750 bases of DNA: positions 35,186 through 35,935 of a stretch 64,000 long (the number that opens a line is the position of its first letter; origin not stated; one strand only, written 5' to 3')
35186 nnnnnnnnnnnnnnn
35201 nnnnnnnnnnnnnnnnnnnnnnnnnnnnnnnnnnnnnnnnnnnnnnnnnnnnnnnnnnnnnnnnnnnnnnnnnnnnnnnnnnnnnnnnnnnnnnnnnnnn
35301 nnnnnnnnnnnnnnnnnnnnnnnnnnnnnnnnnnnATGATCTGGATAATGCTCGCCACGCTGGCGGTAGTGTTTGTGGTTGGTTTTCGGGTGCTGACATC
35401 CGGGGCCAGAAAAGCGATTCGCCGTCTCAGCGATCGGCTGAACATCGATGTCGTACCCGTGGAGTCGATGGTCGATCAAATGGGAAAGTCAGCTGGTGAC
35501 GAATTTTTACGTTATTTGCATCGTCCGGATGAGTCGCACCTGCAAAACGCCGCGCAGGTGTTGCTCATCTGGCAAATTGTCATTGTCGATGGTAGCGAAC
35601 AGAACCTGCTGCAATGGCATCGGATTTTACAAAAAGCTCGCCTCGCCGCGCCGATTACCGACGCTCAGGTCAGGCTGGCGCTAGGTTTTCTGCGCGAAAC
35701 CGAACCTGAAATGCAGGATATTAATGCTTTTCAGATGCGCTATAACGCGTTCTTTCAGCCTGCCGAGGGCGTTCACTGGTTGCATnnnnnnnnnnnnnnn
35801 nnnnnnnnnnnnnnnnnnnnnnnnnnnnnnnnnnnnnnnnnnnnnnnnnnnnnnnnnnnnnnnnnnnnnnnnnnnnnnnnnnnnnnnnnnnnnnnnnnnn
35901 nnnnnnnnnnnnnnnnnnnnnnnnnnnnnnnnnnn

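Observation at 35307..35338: Perfect 11-bp inverted repeat enclosing the yicN ribosome-binding site and start codon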

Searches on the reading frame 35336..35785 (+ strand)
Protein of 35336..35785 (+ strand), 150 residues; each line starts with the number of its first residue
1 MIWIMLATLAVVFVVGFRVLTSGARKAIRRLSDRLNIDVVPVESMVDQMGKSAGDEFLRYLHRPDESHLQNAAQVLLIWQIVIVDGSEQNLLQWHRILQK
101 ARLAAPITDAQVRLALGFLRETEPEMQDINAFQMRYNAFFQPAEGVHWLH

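Call 11: find_homologous_proteins(query=window:35336-35785:+)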
Query window:35336-35785:+ (150 aa): 467 proteins with E <= 0.001 among 617 candidates; the best 120 are listed.
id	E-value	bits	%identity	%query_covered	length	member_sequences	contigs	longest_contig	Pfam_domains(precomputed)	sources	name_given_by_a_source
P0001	3.4e-92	324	99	100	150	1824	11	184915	PF06711.17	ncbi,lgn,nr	ncbi:DUF1198 domain-containing protein [Escherichia coli]|nr:DUF1198 domain-containing protein [Esch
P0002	2.6e-91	321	99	100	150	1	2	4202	PF06711.17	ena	-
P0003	3.1e-88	311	96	100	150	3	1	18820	PF06711.17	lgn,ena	-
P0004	7.7e-86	303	93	100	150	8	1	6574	PF06711.17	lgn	-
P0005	3.4e-85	301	100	94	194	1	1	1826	PF06711.17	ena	-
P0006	1.5e-83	296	89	100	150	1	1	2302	PF06711.17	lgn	-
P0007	3.1e-83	295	95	100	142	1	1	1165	PF06711.17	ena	-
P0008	1.2e-82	293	88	100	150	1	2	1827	PF06711.17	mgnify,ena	mgnify:CR=1 FL=1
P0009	2.3e-82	292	87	100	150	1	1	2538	PF06711.17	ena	-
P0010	3.7e-82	291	88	100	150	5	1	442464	PF06711.17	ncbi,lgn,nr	ncbi:TPA: DUF1198 family protein [Citrobacter youngae]|nr:DUF1198 family protein [Citrobacter younga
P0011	6.1e-82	291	87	100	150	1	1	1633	PF06711.17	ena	-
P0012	7.3e-82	290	87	100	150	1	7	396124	PF06711.17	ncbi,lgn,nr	ncbi:DUF1198 domain-containing protein [Citrobacter freundii]|nr:DUF1198 domain-containing protein [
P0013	1.6e-81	289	87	100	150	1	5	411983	PF06711.17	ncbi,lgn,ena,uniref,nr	ncbi:DUF1198 family protein [Citrobacter braakii]|uniref:DUF1198 family protein n=1 Tax=Citrobacter 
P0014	2.3e-81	289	86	100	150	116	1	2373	PF06711.17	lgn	-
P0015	2.5e-81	289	87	100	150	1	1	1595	PF06711.17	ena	-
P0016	3.7e-81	288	86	100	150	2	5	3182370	PF06711.17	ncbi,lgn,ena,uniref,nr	ncbi:DUF1198 domain-containing protein [Citrobacter sp. Marseille-Q6884]|uniref:DUF1198 domain-conta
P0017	3.9e-81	288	86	100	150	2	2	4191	PF06711.17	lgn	-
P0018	3.9e-81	288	87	100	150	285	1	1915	PF06711.17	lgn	-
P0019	8.8e-81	287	85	100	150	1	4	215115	PF06711.17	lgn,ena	-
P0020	1.1e-80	286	86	100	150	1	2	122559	PF06711.17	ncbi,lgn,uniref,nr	ncbi:DUF1198 family protein [Citrobacter sp. Res13-Sevr-PEB04-36]|uniref:DUF1198 family protein n=1 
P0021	1.1e-80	286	87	100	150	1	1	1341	PF06711.17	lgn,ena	-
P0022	1.2e-80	286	85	100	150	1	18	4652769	PF06711.17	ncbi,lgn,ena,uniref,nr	ncbi:DUF1198 domain-containing protein [Citrobacter sp. R56]|uniref:DUF1198 domain-containing protei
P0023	1.2e-80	286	85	100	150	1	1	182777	PF06711.17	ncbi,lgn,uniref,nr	ncbi:hypothetical protein CJP72_16515 [Citrobacter sp. NCU1]|uniref:DUF1198 domain-containing protei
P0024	1.4e-80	286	87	100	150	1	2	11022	PF06711.17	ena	-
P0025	1.6e-80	286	85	100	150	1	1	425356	PF06711.17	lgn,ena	-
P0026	1.7e-80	286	87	100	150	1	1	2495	PF06711.17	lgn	-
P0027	2.4e-80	285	85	100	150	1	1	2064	PF06711.17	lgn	-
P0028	2.9e-80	285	84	100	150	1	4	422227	PF06711.17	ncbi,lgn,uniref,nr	ncbi:DUF1198 domain-containing protein [Citrobacter sp. S2-9]|uniref:DUF1198 domain-containing prote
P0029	3.0e-80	285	85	100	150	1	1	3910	PF06711.17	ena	-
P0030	4.0e-80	285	84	100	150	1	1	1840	PF06711.17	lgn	-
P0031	6.0e-80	284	84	100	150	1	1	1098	PF06711.17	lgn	-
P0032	7.3e-80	284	84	100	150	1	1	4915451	PF06711.17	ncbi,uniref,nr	ncbi:DUF1198 domain-containing protein [Citrobacter enshiensis]|uniref:DUF1198 domain-containing pro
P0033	9.2e-80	283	85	100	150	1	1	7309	PF06711.17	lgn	-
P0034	1.0e-79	283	84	100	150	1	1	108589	PF06711.17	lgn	-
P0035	1.0e-79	283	86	100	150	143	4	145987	PF06711.17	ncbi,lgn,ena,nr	ncbi:TPA: DUF1198 family protein [Citrobacter freundii]|nr:DUF1198 family protein [Citrobacter freun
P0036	1.9e-79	282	86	100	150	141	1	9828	PF06711.17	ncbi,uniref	ncbi:DUF1198 family protein [Escherichia coli]|uniref:DUF1198 family protein n=1 Tax=Escherichia col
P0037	2.4e-79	282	86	100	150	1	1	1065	PF06711.17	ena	-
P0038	4.3e-79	281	84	100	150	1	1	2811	PF06711.17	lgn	-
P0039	4.7e-79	281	86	97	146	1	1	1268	PF06711.17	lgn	-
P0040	5.3e-79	281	86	97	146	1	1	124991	PF06711.17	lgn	-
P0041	1.1e-78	280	82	100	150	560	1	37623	PF06711.17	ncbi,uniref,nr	ncbi:DUF1198 domain-containing protein [Salmonella enterica]|uniref:DUF1198 domain-containing protei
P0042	1.2e-78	280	85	100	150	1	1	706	PF06711.17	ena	-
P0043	5.8e-78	278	92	100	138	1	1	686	PF06711.17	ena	-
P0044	8.1e-78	277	90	97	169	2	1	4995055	PF06711.17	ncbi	-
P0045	2.0e-77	276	82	100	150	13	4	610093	PF06711.17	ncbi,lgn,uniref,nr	ncbi:DUF1198 domain-containing protein [Cedecea davisae]|uniref:DUF1198 domain-containing protein n=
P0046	4.4e-77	275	90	100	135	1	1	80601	PF06711.17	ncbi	ncbi:DUF1198 family protein [Escherichia coli]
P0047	7.0e-77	274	82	100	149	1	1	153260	PF06711.17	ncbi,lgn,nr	ncbi:DUF1198 domain-containing protein [Salmonella enterica]|nr:DUF1198 domain-containing protein [S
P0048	1.0e-76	274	83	100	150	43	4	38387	PF06711.17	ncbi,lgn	-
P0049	1.0e-76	274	81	100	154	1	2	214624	PF06711.17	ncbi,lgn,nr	ncbi:DUF1198 domain-containing protein [Salmonella enterica]|nr:DUF1198 domain-containing protein [S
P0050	1.8e-76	273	81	100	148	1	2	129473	PF06711.17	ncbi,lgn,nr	ncbi:DUF1198 domain-containing protein [Salmonella enterica]|nr:DUF1198 domain-containing protein [S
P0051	3.6e-76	272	81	100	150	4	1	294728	PF06711.17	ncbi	ncbi:TPA: DUF1198 family protein [Citrobacter freundii]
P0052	6.2e-76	271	82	100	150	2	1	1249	PF06711.17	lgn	-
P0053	6.2e-76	271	85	100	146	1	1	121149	PF06711.17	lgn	-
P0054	2.0e-75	269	81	100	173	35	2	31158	PF06711.17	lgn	-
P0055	6.0e-75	268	81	100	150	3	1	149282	PF06711.17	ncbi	-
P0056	8.3e-75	267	80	100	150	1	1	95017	PF06711.17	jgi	-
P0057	8.7e-75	267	86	100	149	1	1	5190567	PF06711.17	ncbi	-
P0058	1.7e-74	266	87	100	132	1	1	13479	PF06711.17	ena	-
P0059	1.8e-74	266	81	100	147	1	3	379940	PF06711.17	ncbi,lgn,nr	ncbi:DUF1198 domain-containing protein [Salmonella enterica subsp. houtenae]|nr:DUF1198 domain-conta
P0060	1.9e-74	266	87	95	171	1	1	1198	PF06711.17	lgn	-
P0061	2.6e-74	266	81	100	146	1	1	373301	PF06711.17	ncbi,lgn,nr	ncbi:DUF1198 domain-containing protein [Salmonella enterica]|nr:DUF1198 domain-containing protein [S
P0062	6.3e-74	265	81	100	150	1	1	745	PF06711.17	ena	-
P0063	1.0e-73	264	77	100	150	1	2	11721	PF06711.17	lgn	-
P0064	1.3e-73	263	79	100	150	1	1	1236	PF06711.17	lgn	-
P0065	1.7e-73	263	79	100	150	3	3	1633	PF06711.17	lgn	-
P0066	2.0e-73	263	77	100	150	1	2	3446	PF06711.17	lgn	-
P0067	2.0e-73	263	77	100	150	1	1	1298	PF06711.17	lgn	-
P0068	2.7e-73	262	79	100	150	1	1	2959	PF06711.17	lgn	-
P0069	5.0e-73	262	78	100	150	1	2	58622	PF06711.17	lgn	-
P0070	5.8e-73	261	84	100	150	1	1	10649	PF06711.17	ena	-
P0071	6.9e-73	261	79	100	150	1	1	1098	PF06711.17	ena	-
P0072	7.1e-73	261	77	100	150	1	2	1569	PF06711.17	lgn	-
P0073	7.4e-73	261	77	100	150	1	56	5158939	PF06711.17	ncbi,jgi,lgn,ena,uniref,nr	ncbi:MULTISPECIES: DUF1198 domain-containing protein [Kosakonia]|uniref:DUF1198 domain-containing pr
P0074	7.8e-73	261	79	100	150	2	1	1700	PF06711.17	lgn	-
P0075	2.0e-72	260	77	100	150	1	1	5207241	PF06711.17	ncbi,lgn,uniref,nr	ncbi:DUF1198 domain-containing protein [Kosakonia sacchari]|uniref:DUF1198 domain-containing protein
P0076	2.5e-72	259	78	100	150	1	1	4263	PF06711.17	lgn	-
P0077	2.6e-72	259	77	100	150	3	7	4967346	PF06711.17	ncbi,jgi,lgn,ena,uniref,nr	ncbi:DUF1198 domain-containing protein [Kosakonia sacchari]|uniref:DUF1198 domain-containing protein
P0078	2.6e-72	259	77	100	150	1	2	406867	PF06711.17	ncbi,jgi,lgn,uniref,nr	ncbi:DUF1198 domain-containing protein [Kosakonia sp.]|uniref:DUF1198 domain-containing protein n=1 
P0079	2.8e-72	259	77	100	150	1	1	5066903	PF06711.17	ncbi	ncbi:DUF1198 domain-containing protein [Kosakonia sacchari]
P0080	2.8e-72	259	77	100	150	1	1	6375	PF06711.17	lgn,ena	-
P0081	2.8e-72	259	77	100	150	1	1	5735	PF06711.17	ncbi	-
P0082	3.7e-72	259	77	100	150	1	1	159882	PF06711.17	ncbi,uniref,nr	ncbi:DUF1198 domain-containing protein [Enterobacter sp. Bisph1]|uniref:DUF1198 domain-containing pr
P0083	3.9e-72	259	76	100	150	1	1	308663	PF06711.17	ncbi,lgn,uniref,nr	ncbi:DUF1198 domain-containing protein [Kosakonia sacchari]|uniref:DUF1198 domain-containing protein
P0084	4.9e-72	258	77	100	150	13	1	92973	PF06711.17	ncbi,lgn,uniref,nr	ncbi:DUF1198 domain-containing protein [Kosakonia sp.]|uniref:DUF1198 domain-containing protein n=1 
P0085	4.9e-72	258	79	100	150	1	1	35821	PF06711.17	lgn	-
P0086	5.1e-72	258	76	100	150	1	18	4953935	PF06711.17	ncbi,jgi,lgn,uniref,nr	ncbi:DUF1198 domain-containing protein [Kosakonia pseudosacchari]|uniref:DUF1198 domain-containing p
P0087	5.8e-72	258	75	100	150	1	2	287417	PF06711.17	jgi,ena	jgi:Protein of unknown function (DUF1198).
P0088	6.4e-72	258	77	100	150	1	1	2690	PF06711.17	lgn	-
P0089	6.7e-72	258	79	100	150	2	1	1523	PF06711.17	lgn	-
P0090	6.8e-72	258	79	100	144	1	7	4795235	PF06711.17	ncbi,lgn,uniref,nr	ncbi:putative inner membrane protein [Salmonella enterica subsp. enterica serovar Typhi]|uniref:DUF1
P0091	9.7e-72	257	76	100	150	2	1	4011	PF06711.17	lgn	-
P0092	1.0e-71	257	76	100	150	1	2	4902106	PF06711.17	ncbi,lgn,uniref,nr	ncbi:hypothetical protein BBB57_14670 [Kosakonia sacchari]|uniref:DUF1198 domain-containing protein 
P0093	1.4e-71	257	75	100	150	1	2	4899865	PF06711.17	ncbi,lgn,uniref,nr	ncbi:DUF1198 domain-containing protein [Kosakonia pseudosacchari]|uniref:DUF1198 domain-containing p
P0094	1.5e-71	257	77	100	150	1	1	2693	PF06711.17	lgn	-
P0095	1.6e-71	257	75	100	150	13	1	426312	PF06711.17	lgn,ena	-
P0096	1.8e-71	257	76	100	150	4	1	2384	PF06711.17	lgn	-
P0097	2.0e-71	256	75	100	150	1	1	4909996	PF06711.17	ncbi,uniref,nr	ncbi:DUF1198 domain-containing protein [Kosakonia pseudosacchari]|uniref:DUF1198 domain-containing p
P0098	2.3e-71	256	75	100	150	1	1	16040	PF06711.17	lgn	-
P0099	2.6e-71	256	76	100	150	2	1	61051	PF06711.17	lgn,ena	-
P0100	3.6e-71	256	76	100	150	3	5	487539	PF06711.17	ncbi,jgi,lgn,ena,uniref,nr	ncbi:hypothetical protein AC791_05035 [Klebsiella sp. RIT-PI-d]|uniref:DUF1198 domain-containing pro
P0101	3.8e-71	256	82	100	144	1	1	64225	PF06711.17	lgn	-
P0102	4.5e-71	255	77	100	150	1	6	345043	PF06711.17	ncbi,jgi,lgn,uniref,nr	ncbi:DUF1198 family protein [Superficieibacter sp.]|uniref:DUF1198 family protein n=1 Tax=Superficie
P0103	5.7e-71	255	77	100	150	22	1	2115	PF06711.17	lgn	-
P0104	6.3e-71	255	75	100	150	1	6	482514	PF06711.17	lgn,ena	-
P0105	6.4e-71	255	75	100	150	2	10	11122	PF06711.17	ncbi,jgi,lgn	-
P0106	6.4e-71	255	82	93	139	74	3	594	PF06711.17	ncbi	ncbi:hypothetical protein L244_37785, partial [Salmonella enterica subsp. enterica serovar Worthingt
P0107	6.4e-71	255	75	100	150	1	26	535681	PF06711.17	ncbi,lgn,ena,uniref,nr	ncbi:DUF1198 domain-containing protein [Phytobacter massiliensis]|uniref:DUF1198 domain-containing p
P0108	6.9e-71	255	76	100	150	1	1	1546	PF06711.17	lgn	-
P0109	6.9e-71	255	75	100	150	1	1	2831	PF06711.17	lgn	-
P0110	7.0e-71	255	76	100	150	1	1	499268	PF06711.17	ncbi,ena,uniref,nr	ncbi:DUF1198 domain-containing protein [Kosakonia sp. LAM2021]|uniref:DUF1198 domain-containing prot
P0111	8.9e-71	254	75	100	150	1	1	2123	PF06711.17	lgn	-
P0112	1.1e-70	254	75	100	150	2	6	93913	PF06711.17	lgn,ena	-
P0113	1.3e-70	254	75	100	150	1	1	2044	PF06711.17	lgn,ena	-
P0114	1.6e-70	254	75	100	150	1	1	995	PF06711.17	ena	-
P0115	1.7e-70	253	74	100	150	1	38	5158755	PF06711.17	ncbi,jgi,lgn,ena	ncbi:DUF1198 domain-containing protein [Phytobacter sp. AG2a]|jgi:hypothetical protein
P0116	1.8e-70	253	75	100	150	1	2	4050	PF06711.17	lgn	-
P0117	2.2e-70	253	75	100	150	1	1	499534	PF06711.17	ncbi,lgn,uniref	ncbi:DUF1198 family protein [Metakosakonia massiliensis]|uniref:DUF1198 domain-containing protein n=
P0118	2.4e-70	253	75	100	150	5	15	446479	PF06711.17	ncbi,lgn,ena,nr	ncbi:MAG: DUF1198 domain-containing protein [Enterobacteriaceae bacterium]|nr:DUF1198 domain-contain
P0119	4.0e-70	252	75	100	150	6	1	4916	PF06711.17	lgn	-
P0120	4.2e-70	252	73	100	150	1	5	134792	PF06711.17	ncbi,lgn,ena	-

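Call 14: find_related_loci(query=A1, collection=genome_contigs, flank=3000)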
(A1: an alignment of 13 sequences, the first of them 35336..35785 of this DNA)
Query A1 (150 aa) in genome_contigs; peptide patterns used: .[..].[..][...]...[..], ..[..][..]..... (x = any residue, [..] = any of these).
204 stretches matched a pattern; 174 encode a relative of the query (tblastn E <= 1e-3); the best 80 are kept; 80 distinct loci.
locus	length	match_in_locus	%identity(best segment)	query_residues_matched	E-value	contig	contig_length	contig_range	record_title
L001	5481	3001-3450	99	1-150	6e-99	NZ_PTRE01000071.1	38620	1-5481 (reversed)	Escherichia sp. MOD1-EC7003 MOD1-EC7003_71_length_38620_cov_130, whole genome shotgun sequence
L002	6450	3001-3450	99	1-150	1e-98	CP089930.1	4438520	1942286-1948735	Escherichia coli strain E69 chromosome, complete genome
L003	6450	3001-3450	96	1-150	7e-96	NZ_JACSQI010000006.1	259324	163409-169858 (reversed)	Escherichia whittamii strain Sa2BVA5 NODE_6_length_259324_cov_8.836392, whole genome shotgun sequence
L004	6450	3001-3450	95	1-150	9e-95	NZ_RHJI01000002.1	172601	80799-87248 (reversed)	Escherichia sp. E1V33 1V33_2_consensus, whole genome shotgun sequence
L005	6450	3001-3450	94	1-150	9e-94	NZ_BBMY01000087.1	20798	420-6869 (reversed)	Escherichia albertii NBRC 107761 = DSM 17582 strain NBRC 107761, whole genome shotgun sequence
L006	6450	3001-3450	86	1-150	1e-87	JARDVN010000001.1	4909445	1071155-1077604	Citrobacter amalonaticus strain AUH_CA_2023_1 contig_2, whole genome shotgun sequence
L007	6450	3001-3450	95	1-150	1e-86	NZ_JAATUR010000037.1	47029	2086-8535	Escherichia coli strain SCPM-O-B-8794 37length=47029, whole genome shotgun sequence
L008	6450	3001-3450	85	1-150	1e-86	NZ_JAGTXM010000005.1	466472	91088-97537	Citrobacter amalonaticus strain ku-bf3 scaffold_4, whole genome shotgun sequence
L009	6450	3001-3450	85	1-150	2e-86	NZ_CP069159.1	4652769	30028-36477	Citrobacter sp. R56 chromosome, complete genome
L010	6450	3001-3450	85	1-150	2e-86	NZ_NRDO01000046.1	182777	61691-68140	Citrobacter sp. NCU1 contig_46, whole genome shotgun sequence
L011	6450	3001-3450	85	1-150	3e-86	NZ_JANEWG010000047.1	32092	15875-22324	Citrobacter sp. Awk 4 510132-22-47, whole genome shotgun sequence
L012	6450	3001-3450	83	1-150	1e-83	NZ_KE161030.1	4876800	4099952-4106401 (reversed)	Cedecea davisae DSM 4568 Scaffold0, whole genome shotgun sequence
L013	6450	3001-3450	81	1-150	3e-83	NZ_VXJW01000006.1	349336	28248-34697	Salmonella enterica subsp. arizonae strain CCUG 6322T contig_0000006, whole genome shotgun sequence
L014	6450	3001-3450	82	1-150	2e-83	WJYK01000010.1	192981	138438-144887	Enterobacteriaceae bacterium RIT693 10, whole genome shotgun sequence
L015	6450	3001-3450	82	1-150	5e-83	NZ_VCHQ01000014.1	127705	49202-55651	Klebsiella indica strain TOUT106 salmonela_mira_c14, whole genome shotgun sequence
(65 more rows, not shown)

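Call 54: find_encoding_contigs(protein=P0004, flank=400, max_places=3)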
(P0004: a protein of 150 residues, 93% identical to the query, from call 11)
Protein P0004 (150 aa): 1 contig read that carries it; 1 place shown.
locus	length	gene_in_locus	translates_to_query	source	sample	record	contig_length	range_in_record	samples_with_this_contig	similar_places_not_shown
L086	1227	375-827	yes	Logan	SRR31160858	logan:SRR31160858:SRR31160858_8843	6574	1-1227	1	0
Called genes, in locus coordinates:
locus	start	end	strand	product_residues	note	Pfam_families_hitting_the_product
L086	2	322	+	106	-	?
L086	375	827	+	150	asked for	PF06711:DUF1198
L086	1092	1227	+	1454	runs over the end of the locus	PF11924:IAT_beta, PF00630:Filamin (faint), PF09134:Invasin_D3, PF18565:Glyco_hydro2_C5 (faint), PF01835:MG2 (faint), PF02369:Big_1, PF09134:Invasin_D3, PF21764:Invasin_D4, +3 more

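Call 55: find_encoding_contigs(protein=P0006, flank=400, max_places=3)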
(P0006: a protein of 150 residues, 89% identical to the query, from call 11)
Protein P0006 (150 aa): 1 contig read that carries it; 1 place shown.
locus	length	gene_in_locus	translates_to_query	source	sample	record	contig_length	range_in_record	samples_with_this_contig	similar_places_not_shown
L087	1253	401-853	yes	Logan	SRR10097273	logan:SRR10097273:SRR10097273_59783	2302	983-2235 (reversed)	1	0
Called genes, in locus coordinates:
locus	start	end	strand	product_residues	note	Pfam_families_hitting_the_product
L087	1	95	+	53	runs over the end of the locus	?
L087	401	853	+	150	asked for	PF06711:DUF1198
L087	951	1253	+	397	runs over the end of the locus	PF07690:MFS_1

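Call 56: find_encoding_contigs(protein=P0008, flank=400, max_places=3)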
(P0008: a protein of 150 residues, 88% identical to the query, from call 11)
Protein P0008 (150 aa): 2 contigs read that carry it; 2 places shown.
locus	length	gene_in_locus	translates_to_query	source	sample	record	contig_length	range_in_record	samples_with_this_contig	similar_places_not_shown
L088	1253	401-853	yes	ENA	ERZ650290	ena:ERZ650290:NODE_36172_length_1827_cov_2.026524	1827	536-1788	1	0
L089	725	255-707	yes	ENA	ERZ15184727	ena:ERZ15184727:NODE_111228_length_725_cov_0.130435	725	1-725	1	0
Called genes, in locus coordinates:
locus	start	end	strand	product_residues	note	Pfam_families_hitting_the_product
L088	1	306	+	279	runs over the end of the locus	?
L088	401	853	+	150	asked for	PF06711:DUF1198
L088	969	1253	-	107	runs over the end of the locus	PF15731:MqsA_antitoxin (weak), PF01381:HTH_3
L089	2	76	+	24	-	?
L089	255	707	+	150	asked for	PF06711:DUF1198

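Call 57: find_encoding_contigs(protein=P0009, flank=400, max_places=3)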
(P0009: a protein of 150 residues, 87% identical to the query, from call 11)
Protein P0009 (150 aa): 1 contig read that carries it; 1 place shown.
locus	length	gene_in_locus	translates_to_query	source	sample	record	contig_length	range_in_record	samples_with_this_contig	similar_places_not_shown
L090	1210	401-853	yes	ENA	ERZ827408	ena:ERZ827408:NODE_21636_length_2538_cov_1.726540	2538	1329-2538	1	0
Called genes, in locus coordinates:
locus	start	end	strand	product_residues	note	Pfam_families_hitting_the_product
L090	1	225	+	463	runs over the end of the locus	PF07690:MFS_1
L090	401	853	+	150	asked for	PF06711:DUF1198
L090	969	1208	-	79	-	?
